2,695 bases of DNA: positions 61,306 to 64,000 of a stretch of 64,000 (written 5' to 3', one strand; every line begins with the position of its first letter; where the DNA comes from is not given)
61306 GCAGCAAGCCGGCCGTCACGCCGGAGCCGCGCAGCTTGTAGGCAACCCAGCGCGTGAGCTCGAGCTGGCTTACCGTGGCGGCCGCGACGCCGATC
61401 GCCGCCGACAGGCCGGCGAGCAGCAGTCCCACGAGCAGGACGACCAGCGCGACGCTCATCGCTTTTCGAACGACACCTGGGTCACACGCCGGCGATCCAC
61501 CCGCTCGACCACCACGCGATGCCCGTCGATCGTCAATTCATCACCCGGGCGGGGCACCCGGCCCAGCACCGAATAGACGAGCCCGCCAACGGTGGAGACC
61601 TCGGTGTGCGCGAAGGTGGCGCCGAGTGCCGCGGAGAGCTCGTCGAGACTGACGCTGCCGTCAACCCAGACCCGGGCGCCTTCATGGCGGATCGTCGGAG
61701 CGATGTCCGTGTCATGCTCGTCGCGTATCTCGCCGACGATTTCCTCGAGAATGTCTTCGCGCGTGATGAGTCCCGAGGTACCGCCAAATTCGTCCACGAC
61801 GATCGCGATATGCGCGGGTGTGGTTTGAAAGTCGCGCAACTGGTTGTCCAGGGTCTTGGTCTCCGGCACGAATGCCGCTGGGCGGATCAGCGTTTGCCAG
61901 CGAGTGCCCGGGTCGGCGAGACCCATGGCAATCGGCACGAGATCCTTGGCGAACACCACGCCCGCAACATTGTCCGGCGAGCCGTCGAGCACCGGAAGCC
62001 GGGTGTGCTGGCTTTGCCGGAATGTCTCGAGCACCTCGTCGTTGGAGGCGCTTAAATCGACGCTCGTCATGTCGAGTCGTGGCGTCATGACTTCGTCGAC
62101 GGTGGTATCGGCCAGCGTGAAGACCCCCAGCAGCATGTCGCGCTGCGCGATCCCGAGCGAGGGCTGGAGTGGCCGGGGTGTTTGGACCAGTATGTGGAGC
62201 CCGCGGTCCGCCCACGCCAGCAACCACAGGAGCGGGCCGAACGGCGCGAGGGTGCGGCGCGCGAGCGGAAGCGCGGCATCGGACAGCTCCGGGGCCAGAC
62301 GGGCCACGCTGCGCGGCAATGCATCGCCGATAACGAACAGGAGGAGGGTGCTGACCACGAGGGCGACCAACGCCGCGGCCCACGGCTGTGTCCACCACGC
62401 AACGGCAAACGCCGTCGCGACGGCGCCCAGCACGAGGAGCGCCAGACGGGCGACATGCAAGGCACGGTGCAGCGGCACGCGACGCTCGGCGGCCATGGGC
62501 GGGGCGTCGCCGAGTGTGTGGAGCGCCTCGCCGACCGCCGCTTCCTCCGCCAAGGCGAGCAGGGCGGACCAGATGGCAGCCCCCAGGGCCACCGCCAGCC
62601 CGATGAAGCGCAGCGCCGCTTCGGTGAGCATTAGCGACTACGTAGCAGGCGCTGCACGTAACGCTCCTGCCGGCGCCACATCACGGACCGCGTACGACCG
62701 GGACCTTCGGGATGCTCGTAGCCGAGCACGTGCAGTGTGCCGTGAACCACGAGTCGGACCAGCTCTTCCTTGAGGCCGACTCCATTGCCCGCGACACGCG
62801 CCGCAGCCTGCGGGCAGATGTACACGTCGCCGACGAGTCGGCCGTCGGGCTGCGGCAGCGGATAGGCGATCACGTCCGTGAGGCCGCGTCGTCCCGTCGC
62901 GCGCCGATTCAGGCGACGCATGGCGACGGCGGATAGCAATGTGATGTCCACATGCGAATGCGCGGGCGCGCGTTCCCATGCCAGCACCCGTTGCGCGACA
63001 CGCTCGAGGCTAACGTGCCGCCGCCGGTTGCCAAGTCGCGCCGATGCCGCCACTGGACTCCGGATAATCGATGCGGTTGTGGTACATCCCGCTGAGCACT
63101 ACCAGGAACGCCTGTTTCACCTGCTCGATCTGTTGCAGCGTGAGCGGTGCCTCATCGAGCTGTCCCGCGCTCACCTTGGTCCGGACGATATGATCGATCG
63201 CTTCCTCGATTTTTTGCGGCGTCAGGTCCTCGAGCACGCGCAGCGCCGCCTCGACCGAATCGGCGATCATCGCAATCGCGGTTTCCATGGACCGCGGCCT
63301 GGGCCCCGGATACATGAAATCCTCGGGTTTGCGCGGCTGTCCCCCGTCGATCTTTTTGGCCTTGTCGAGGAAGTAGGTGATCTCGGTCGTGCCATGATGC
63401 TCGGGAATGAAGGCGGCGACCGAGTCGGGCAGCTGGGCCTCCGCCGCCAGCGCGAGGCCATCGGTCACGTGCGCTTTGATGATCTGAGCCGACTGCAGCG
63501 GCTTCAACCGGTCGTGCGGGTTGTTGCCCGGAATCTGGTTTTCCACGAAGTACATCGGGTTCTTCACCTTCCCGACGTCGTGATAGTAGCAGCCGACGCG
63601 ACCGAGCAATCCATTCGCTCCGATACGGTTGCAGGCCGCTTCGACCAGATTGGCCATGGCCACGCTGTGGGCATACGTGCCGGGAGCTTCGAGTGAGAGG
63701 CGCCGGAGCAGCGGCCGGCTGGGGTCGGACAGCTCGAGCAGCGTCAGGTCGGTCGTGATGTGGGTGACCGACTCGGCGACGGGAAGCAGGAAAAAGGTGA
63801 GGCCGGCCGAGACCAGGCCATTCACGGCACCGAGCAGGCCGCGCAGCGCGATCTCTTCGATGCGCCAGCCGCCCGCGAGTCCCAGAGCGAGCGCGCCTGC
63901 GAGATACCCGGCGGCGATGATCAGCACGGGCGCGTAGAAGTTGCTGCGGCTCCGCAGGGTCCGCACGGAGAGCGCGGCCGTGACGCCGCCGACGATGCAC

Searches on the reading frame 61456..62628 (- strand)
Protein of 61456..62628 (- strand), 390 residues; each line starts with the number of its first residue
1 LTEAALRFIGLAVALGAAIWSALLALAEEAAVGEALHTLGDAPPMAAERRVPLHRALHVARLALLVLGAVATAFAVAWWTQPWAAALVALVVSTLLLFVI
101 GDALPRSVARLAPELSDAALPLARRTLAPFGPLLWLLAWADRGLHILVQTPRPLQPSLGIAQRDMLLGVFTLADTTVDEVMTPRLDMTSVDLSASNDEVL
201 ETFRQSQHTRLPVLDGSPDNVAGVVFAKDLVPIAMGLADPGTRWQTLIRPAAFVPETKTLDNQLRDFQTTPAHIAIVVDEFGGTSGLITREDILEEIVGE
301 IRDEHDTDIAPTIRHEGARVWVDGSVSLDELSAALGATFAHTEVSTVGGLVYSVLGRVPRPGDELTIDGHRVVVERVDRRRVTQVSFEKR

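Call 56: search_protein_families(library=pfam, proteins=[window:61456-62628:-], max_evalue=0.001)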
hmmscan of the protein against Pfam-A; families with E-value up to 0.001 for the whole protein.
window:61456-62628:- (390 aa): 3 families
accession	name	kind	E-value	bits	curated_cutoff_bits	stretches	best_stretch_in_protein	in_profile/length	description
PF03471.22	CorC_HlyC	-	1.8e-17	63.6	27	1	319-389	7-79/81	Transporter associated domain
PF00571.33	CBS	-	5.2e-12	46.4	24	2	177-231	1-52/57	CBS domain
PF01595.25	CNNM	-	1.9e-07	31.4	28.4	1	61-140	61-141/181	Cyclin M transmembrane N-terminal domain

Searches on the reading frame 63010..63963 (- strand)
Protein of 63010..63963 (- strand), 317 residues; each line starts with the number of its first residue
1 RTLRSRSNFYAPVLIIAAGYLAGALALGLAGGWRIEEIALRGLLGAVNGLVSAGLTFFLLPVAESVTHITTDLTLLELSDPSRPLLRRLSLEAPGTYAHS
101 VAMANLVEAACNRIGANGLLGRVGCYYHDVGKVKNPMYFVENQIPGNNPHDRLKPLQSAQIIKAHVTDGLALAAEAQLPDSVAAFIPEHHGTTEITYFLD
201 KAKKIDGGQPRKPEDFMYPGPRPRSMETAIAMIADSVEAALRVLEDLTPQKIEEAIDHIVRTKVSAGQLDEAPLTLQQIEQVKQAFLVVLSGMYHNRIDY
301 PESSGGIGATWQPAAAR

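Call 56: search_protein_families(library=pfam, proteins=[window:63010-63963:-], max_evalue=0.001)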
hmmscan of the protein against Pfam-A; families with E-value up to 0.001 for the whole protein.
window:63010-63963:- (317 aa): 2 families
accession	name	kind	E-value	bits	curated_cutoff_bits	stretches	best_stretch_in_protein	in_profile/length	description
PF01966.28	HD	-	2.4e-14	54.1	22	1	96-239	1-115/116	HD domain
PF07698.17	7TM-7TMR_HD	-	5.2e-08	33.5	29.4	1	1-71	119-190/190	7TM receptor with intracellular HD hydrolase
